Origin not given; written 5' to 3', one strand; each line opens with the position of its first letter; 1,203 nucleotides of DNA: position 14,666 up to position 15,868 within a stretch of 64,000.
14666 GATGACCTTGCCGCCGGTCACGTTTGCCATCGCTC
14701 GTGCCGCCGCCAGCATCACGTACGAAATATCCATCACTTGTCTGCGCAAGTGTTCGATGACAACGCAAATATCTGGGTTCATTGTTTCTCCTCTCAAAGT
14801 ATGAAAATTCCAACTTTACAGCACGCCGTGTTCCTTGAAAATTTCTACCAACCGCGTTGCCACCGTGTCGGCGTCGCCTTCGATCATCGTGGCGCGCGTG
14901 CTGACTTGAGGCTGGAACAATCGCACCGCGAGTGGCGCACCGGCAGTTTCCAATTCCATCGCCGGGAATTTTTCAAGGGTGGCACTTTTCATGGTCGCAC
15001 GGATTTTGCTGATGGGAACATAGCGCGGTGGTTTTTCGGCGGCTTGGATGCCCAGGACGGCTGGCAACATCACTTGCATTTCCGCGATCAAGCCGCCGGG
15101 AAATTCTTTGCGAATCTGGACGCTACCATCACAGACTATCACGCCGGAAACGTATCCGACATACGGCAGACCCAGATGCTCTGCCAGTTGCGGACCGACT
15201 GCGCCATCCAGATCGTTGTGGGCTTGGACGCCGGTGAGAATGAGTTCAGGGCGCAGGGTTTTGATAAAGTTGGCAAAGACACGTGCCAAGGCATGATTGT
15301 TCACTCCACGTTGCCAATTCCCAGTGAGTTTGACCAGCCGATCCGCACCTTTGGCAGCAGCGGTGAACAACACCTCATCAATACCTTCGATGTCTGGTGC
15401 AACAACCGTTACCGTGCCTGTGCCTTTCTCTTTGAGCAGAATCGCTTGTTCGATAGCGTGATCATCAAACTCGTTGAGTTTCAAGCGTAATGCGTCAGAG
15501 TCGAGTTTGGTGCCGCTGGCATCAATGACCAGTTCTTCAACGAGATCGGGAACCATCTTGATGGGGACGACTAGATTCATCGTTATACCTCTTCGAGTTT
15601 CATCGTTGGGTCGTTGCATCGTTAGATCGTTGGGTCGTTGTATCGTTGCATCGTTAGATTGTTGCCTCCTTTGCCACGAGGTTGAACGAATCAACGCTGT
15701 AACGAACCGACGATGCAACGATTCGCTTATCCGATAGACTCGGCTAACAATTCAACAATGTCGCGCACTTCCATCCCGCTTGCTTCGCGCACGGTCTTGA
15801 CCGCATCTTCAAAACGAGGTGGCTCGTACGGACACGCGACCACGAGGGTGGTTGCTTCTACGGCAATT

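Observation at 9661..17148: etfBA operon bracketed by two HdrD/DsrK-like CCG proteins (one membrane-anchored) and ending in an HdrA paralog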

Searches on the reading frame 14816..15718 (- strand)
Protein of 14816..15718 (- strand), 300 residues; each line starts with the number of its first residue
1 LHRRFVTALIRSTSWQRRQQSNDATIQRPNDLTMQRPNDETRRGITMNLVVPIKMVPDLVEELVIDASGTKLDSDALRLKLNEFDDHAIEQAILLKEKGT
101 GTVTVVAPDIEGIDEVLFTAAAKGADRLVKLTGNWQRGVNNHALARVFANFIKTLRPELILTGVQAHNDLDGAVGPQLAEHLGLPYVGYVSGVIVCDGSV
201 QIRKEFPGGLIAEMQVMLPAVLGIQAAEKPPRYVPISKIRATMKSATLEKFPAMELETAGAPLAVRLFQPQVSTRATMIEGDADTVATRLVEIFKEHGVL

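Call 3: search_protein_families(library=pfam, proteins=[window:14816-15718:-])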
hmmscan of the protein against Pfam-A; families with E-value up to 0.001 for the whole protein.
window:14816-15718:- (300 aa): 1 family
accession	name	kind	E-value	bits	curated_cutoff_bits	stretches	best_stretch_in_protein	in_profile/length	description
PF01012.27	ETF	-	1.2e-22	81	26.7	1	77-253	9-178/181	Electron transfer flavoprotein domain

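Call 4: search_protein_families(library=ncbifam, proteins=[window:14816-15718:-])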
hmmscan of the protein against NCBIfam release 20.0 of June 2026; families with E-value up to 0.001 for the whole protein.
window:14816-15718:- (300 aa): 6 families
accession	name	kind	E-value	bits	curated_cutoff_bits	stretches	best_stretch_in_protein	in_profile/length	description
NF040731.1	flavo_sub_EftB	exception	3e-26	92.3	445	1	49-297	2-257/260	electron transfer flavoprotein subunit beta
NF042971.1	AcrlCoAredClosAcrB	equivalog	1.1e-20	73.8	475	1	47-297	1-263/266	acryloyl-CoA reductase electron transfer subunit gamma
TIGR04503.1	mft_etfB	hypoth_equivalog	3.6e-14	52.8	200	1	65-269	14-231/290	mycofactocin-associated electron transfer flavoprotein beta subunit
NF008998.0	PRK12342.1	equivalog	1.3e-09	37.8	338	1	47-296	1-251/254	electron transfer flavoprotein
NF002888.0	PRK03359.1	subfamily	7.1e-09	35.4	219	1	47-292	1-250/256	putative electron transfer flavoprotein FixA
NF051844.1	ETFlavBetaProt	equivalog_domain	4.7e-08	32.9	350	1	141-243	72-176/254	electron transfer flavoprotein subunit beta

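Call 34: search_solved_structures(query=window:14816-15580:-, max_evalue=0.00001, show_alignments=2)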
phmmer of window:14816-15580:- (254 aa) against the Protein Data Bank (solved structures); distinct sequences matched with E-value up to 0.00001: 10.
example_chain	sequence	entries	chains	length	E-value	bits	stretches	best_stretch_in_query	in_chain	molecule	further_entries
1o94_C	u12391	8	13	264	1.4e-28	103.4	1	1-250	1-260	ELECTRON TRANSFER FLAVOPROTEIN BETA-SUBUNIT | ELECTRON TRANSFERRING FLAVOPROTEIN BETA-SUBUNIT | Electron transfer flavoprotein subunit beta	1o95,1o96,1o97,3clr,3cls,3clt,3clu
5ol2_B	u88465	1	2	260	1.6e-22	83.5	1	1-251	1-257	Electron transfer flavoprotein small subunit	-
1efp_B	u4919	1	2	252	6.1e-20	75.1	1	1-240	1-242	PROTEIN (ELECTRON TRANSFER FLAVOPROTEIN)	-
4kpu_B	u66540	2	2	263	1.7e-18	70.3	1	1-233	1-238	Electron transfer flavoprotein alpha/beta-subunit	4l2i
6fah_B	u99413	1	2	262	7.6e-15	58.4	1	1-250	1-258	Caffeyl-CoA reductase-Etf complex subunit CarD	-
7qh2_B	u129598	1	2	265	1.9e-13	53.8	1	3-250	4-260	Lactate dehydrogenase (NAD(+),ferredoxin) subunit LctB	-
1efv_B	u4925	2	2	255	3.3e-13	53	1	3-241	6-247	ELECTRON TRANSFER FLAVOPROTEIN | Electron transfer flavoprotein beta-subunit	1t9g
2a1t_S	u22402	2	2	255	2.3e-12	50.3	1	3-241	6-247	Electron transfer flavoprotein beta-subunit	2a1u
7koe_A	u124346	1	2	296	8.5e-11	45.1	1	2-193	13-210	Electron transfer flavoprotein, beta subunit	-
5ow0_B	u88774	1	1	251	2.7e-08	36.9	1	1-245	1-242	Electron transfer flavoprotein, beta subunit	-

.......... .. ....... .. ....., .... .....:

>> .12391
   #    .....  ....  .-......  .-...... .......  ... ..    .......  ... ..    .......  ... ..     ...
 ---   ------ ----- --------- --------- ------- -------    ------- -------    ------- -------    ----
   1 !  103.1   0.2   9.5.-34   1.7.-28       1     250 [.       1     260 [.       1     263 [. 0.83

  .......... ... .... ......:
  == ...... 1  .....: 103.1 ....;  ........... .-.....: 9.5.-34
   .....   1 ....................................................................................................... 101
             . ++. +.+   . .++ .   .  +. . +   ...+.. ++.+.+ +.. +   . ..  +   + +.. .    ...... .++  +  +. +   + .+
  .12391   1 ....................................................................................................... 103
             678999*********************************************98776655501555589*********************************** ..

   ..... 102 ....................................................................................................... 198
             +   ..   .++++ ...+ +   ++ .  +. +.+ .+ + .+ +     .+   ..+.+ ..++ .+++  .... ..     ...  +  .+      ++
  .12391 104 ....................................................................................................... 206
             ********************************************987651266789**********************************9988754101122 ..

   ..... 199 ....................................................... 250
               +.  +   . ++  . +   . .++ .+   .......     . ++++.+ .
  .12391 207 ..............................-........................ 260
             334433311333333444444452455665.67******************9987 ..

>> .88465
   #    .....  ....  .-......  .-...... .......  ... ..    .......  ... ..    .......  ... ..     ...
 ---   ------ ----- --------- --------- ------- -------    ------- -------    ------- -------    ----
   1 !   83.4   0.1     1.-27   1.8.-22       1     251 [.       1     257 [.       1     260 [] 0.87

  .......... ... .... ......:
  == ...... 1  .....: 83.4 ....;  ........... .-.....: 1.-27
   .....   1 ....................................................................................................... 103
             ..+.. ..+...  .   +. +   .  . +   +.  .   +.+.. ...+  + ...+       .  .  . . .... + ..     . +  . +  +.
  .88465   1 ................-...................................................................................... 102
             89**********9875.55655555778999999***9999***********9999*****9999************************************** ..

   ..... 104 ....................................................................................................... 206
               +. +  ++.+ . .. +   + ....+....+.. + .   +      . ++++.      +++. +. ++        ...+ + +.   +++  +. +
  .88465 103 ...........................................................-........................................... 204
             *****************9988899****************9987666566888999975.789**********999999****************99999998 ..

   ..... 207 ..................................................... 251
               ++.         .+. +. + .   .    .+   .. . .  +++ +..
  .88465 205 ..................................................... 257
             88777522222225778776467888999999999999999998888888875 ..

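Call 73: search_solved_structures(query=window:14816-15580:-, max_evalue=1e-10, show_alignments=5)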
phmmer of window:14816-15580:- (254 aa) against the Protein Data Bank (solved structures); distinct sequences matched with E-value up to 1e-10: 9.
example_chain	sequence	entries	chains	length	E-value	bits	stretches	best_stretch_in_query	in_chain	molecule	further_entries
1o94_C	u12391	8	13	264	1.4e-28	103.4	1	1-250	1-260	ELECTRON TRANSFER FLAVOPROTEIN BETA-SUBUNIT | ELECTRON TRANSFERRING FLAVOPROTEIN BETA-SUBUNIT | Electron transfer flavoprotein subunit beta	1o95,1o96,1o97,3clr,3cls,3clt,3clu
5ol2_B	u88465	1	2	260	1.6e-22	83.5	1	1-251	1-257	Electron transfer flavoprotein small subunit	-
1efp_B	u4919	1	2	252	6.1e-20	75.1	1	1-240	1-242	PROTEIN (ELECTRON TRANSFER FLAVOPROTEIN)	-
4kpu_B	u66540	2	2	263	1.7e-18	70.3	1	1-233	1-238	Electron transfer flavoprotein alpha/beta-subunit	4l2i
6fah_B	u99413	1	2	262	7.6e-15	58.4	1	1-250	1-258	Caffeyl-CoA reductase-Etf complex subunit CarD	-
7qh2_B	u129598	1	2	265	1.9e-13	53.8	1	3-250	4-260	Lactate dehydrogenase (NAD(+),ferredoxin) subunit LctB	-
1efv_B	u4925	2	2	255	3.3e-13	53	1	3-241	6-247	ELECTRON TRANSFER FLAVOPROTEIN | Electron transfer flavoprotein beta-subunit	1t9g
2a1t_S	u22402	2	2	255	2.3e-12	50.3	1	3-241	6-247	Electron transfer flavoprotein beta-subunit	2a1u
7koe_A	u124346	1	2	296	8.5e-11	45.1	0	2-193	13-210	Electron transfer flavoprotein, beta subunit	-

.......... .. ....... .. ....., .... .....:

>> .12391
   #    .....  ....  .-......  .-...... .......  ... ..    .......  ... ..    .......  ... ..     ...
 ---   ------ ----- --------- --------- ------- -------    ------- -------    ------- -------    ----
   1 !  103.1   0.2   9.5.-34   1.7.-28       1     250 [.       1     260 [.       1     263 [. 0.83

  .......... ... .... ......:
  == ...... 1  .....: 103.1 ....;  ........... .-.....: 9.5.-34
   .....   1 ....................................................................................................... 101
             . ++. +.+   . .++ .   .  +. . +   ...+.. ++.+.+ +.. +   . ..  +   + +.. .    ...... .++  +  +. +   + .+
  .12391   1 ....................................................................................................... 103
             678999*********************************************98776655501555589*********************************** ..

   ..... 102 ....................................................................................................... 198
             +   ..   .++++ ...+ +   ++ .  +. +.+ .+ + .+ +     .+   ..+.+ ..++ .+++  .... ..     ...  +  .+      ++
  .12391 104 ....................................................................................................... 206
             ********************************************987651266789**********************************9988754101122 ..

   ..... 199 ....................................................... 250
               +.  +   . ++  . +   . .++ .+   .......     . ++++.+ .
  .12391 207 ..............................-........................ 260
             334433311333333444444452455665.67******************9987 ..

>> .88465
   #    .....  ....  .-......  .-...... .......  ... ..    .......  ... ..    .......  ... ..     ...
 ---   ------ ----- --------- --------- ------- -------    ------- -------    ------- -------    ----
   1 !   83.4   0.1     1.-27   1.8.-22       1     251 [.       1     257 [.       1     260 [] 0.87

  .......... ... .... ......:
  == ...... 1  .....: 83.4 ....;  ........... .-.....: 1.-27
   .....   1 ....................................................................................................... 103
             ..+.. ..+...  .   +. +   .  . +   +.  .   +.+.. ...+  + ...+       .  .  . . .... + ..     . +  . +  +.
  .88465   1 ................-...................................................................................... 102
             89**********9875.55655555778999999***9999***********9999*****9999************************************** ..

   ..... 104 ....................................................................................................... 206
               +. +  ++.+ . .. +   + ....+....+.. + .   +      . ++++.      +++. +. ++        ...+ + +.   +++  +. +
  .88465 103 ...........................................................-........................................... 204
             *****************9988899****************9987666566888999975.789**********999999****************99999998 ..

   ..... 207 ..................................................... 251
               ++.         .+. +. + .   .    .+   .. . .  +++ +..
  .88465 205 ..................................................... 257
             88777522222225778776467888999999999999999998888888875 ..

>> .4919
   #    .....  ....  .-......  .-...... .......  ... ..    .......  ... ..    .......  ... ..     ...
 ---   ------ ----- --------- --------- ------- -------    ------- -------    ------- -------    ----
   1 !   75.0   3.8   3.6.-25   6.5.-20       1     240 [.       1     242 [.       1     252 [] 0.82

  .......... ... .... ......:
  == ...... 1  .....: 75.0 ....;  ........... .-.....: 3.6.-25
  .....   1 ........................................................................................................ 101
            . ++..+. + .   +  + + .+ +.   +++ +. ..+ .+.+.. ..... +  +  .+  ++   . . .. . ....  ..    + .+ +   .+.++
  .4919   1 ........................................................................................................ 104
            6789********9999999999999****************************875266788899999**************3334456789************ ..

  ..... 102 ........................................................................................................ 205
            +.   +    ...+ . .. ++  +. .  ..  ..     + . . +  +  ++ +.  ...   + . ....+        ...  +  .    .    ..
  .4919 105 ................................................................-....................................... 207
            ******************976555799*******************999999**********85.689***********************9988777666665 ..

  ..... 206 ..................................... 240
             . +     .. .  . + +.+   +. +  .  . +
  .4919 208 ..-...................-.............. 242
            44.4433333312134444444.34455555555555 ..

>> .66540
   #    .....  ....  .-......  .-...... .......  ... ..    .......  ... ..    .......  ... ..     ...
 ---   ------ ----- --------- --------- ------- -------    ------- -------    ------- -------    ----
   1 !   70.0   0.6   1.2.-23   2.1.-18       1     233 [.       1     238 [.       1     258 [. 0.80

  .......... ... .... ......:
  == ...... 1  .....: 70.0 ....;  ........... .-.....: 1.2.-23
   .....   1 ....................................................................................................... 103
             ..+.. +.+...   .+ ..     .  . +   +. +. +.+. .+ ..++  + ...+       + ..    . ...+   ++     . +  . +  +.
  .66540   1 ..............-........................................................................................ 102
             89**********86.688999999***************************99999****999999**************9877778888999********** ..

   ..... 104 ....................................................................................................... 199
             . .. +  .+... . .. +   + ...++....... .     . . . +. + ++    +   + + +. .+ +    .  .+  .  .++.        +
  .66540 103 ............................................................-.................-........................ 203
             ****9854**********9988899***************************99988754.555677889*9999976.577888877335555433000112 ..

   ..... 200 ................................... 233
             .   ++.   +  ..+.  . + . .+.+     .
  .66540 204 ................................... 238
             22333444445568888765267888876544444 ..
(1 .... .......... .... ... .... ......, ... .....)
